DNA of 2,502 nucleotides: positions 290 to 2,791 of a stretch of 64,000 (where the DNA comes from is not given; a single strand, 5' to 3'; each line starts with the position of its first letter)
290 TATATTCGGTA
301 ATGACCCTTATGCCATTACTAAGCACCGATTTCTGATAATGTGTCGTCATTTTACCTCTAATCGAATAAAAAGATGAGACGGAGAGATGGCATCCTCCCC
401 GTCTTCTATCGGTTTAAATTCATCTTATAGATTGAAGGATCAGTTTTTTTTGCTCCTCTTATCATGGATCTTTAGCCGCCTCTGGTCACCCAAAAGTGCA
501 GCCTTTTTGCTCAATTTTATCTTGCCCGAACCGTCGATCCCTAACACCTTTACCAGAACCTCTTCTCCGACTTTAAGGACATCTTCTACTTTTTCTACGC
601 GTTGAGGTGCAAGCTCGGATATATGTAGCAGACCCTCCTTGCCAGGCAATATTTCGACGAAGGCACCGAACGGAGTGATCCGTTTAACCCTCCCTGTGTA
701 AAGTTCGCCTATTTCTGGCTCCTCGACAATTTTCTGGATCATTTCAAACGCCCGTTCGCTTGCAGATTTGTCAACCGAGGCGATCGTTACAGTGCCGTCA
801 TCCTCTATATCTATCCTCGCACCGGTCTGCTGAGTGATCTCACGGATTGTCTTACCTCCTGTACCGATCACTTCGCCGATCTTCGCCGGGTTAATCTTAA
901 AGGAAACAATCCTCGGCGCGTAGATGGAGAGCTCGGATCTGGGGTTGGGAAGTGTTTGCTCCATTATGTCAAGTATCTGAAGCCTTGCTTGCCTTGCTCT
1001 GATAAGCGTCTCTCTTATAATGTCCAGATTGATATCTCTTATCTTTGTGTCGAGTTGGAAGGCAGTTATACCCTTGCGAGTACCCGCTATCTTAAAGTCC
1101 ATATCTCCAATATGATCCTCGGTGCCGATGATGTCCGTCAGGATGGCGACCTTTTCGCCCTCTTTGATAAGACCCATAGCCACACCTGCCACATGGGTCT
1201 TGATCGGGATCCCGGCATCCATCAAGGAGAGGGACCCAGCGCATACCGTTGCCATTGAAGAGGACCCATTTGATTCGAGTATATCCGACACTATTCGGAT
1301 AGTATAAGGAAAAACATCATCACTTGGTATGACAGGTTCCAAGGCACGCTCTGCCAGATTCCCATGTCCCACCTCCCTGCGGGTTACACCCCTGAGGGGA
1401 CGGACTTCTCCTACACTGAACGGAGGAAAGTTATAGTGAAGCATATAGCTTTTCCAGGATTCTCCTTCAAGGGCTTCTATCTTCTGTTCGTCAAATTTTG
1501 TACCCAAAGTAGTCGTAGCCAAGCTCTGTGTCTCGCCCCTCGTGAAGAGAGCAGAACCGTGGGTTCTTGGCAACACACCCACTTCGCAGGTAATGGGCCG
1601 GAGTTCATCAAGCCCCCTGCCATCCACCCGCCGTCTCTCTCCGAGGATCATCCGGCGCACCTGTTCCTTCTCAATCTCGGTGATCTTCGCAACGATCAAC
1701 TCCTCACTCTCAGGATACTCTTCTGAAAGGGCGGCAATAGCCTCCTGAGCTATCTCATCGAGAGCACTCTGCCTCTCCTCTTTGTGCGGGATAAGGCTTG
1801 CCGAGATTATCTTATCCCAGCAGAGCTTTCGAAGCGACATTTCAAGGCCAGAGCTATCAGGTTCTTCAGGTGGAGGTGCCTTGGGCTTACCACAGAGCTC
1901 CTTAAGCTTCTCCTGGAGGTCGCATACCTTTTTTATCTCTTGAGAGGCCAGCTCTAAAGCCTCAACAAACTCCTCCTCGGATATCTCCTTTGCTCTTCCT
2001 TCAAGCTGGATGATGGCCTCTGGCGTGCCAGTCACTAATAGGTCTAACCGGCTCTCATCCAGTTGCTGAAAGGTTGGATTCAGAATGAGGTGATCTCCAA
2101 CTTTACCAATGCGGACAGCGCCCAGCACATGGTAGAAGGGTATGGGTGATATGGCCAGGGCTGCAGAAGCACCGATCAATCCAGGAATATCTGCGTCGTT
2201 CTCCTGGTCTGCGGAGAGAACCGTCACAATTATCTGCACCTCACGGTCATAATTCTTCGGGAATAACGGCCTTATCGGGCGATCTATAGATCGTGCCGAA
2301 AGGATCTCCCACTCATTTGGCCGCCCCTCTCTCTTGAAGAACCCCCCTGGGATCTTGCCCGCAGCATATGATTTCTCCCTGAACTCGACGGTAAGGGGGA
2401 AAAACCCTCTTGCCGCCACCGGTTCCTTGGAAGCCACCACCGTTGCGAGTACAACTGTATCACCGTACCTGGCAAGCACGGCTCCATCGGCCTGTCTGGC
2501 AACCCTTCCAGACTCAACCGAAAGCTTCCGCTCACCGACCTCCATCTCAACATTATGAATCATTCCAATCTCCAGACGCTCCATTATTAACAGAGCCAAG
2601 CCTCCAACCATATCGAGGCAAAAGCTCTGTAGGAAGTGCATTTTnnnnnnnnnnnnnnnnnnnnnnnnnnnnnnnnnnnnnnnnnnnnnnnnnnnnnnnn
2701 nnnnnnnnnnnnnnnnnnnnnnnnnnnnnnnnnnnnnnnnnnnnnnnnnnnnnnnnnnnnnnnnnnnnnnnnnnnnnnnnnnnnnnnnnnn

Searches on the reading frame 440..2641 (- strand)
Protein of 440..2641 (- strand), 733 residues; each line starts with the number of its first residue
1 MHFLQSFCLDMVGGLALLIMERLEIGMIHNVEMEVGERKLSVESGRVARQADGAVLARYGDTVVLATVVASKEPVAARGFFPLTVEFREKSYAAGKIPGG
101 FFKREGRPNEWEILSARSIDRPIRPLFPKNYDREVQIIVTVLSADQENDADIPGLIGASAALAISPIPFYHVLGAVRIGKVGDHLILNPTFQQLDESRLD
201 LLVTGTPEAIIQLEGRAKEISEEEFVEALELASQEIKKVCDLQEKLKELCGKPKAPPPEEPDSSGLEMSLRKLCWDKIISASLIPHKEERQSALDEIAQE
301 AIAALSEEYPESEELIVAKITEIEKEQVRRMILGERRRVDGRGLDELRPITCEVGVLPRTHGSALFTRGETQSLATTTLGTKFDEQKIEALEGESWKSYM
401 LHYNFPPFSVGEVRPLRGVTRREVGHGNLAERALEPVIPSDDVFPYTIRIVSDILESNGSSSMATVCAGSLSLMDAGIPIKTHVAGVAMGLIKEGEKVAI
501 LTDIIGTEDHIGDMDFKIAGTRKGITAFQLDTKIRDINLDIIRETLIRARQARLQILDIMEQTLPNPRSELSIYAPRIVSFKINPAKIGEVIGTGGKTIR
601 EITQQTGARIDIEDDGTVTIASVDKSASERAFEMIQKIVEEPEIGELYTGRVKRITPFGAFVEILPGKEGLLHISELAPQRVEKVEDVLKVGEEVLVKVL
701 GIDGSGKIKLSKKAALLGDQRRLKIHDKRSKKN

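Call 42: find_encoding_contigs(protein=window:440-2641:-, flank=10000, max_places=2)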
Protein window:440-2641:- (733 aa): no gene with exactly this product is on record in the collection.
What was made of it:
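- Tried and rejected: The look-up for the left end failed (call 42).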
